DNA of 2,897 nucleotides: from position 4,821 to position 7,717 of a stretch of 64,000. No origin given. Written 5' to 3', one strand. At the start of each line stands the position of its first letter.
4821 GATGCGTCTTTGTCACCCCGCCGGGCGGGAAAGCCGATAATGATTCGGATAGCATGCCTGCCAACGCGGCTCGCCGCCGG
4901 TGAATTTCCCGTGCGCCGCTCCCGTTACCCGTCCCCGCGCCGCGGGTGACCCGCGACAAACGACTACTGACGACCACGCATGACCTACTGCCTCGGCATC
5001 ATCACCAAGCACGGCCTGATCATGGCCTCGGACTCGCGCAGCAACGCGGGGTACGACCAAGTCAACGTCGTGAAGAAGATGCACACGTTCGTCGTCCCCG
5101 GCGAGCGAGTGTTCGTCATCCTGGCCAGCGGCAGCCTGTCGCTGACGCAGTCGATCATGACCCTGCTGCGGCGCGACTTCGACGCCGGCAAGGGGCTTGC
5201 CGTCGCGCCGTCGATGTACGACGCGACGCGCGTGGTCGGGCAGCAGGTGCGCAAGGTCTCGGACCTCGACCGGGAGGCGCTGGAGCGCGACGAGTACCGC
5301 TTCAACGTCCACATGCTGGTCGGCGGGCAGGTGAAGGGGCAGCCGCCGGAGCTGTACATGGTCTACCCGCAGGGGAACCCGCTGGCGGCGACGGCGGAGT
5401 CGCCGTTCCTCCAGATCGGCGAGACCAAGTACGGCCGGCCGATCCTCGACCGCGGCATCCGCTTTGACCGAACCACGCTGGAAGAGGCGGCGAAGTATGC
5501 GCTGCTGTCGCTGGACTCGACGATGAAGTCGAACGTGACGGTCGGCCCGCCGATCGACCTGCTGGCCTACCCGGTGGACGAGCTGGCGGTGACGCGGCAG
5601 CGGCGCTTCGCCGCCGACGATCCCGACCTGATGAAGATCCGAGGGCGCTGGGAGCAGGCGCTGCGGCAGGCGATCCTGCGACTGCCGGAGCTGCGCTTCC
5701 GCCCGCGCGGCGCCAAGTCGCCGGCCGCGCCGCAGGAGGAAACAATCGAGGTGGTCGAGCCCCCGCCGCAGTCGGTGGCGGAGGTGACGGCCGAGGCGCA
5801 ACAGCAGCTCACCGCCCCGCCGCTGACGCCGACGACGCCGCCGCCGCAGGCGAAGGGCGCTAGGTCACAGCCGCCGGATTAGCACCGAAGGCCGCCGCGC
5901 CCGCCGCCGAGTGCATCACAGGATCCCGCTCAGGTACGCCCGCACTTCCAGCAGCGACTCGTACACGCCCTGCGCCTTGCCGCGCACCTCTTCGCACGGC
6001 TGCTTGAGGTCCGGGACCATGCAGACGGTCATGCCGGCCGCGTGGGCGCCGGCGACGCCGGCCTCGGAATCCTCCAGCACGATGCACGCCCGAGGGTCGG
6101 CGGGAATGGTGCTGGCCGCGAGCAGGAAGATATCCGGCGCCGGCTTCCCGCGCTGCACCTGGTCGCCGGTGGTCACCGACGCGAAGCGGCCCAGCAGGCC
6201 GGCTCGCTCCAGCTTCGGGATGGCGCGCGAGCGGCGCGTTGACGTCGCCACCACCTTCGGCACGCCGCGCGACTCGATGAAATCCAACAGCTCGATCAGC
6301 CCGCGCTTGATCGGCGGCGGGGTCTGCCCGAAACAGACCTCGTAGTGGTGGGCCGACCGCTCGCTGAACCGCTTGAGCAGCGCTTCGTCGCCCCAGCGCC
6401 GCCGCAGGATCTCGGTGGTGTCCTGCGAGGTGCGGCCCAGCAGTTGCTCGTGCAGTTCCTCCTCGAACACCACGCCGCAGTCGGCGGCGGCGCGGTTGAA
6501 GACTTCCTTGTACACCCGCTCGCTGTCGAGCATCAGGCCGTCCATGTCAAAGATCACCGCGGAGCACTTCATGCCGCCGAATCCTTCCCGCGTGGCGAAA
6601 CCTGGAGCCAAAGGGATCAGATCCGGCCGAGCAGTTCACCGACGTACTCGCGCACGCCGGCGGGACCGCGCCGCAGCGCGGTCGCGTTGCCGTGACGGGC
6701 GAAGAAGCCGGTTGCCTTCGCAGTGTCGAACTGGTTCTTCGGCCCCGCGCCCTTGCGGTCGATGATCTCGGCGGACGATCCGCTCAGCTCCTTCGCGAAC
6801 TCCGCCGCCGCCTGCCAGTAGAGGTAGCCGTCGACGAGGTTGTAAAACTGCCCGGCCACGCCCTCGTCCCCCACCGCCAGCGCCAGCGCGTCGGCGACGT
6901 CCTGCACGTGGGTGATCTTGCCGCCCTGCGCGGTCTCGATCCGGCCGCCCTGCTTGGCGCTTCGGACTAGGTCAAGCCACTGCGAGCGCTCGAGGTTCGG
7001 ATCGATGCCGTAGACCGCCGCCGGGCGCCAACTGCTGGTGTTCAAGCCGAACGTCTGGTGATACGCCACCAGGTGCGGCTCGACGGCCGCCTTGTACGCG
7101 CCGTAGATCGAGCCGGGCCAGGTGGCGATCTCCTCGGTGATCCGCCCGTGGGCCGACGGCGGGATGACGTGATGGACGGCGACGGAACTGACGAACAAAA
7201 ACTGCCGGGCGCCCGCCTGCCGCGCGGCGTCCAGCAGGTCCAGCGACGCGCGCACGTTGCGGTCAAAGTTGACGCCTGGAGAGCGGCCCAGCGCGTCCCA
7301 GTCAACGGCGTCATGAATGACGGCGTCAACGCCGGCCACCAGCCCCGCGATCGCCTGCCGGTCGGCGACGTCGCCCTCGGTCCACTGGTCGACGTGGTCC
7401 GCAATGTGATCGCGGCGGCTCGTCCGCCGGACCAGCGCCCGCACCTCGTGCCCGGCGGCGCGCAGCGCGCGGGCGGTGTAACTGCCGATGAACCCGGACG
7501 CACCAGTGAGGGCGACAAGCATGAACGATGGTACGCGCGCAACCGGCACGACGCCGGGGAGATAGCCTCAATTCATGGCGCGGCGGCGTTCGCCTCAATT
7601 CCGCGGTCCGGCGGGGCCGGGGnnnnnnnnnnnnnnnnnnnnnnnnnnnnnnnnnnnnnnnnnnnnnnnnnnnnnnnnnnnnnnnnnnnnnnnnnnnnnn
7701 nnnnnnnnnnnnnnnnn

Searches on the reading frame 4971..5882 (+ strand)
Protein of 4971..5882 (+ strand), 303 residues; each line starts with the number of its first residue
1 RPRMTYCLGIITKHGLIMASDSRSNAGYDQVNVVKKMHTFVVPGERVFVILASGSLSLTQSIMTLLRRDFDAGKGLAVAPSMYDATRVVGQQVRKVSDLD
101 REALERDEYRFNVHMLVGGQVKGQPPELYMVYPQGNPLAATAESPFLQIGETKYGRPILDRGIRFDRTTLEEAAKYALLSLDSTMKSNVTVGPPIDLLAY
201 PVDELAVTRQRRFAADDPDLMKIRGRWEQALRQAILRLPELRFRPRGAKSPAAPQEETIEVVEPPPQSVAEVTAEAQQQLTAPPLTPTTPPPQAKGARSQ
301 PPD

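Call 91: search_protein_families(library=pfam, proteins=[window:4971-5882:+], max_evalue=0.00001)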
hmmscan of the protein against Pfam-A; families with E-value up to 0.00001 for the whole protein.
window:4971-5882:+ (303 aa): 1 family
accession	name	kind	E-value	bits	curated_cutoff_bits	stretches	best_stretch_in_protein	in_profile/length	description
PF00227.31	Proteasome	-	1.7e-08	34.8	22.4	1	7-190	7-179/189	Proteasome subunit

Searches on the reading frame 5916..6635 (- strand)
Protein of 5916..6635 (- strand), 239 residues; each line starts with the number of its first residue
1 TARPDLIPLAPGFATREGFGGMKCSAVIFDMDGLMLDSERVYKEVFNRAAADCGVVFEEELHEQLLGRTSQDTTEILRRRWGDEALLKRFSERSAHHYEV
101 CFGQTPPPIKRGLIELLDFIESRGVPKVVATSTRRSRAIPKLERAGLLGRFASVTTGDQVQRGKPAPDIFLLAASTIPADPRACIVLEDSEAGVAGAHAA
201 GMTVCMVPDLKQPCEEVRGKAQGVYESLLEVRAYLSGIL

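Call 91: search_protein_families(library=pfam, proteins=[window:5916-6635:-], max_evalue=0.00001)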
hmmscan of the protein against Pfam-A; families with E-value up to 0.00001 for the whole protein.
window:5916-6635:- (239 aa): 2 families
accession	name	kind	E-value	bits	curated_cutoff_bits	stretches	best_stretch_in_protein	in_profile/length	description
PF13419.12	HAD_2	-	5.8e-26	92.1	23.8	1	27-207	1-178/178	Haloacid dehalogenase-like hydrolase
PF00702.32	Hydrolase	-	6e-25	89.2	26.4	1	26-201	3-191/191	haloacid dehalogenase-like hydrolase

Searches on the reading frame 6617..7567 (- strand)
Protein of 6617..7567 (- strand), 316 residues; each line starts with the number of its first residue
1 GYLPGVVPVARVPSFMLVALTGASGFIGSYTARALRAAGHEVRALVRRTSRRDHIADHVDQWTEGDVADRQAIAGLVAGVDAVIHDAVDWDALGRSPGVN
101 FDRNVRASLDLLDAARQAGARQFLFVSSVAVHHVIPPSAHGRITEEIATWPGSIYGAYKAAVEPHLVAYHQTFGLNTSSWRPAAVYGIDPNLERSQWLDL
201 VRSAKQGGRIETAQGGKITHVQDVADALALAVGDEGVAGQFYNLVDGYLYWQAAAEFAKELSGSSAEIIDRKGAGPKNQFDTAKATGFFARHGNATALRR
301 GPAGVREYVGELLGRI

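Call 91: search_protein_families(library=pfam, proteins=[window:6617-7567:-], max_evalue=0.00001)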
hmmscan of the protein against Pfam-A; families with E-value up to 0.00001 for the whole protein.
window:6617-7567:- (316 aa): 7 families
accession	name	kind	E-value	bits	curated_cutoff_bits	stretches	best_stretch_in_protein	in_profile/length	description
PF01370.27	Epimerase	-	3.8e-35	121.9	20.9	1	19-244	2-239/240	NAD dependent epimerase/dehydratase family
PF13460.12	NAD_binding_10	-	3.7e-17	63.2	27.2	1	22-160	1-126/184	NAD(P)H-binding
PF16363.11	GDP_Man_Dehyd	-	8.7e-17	62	27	1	21-187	3-185/332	GDP-mannose 4,6 dehydratase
PF01073.25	3Beta_HSD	-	5.5e-14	52.3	22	1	20-232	2-229/280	3-beta hydroxysteroid dehydrogenase/isomerase family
PF05368.20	NmrA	-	4e-12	46.8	27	1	18-132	5-111/298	NmrA-like family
PF04321.23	RmlD_sub_bind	-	9.7e-09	35.1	27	1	17-234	2-199/287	RmlD substrate binding domain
PF07993.18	NAD_binding_4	-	1.6e-07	31.2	20.1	0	72-199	81-220/258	Male sterility protein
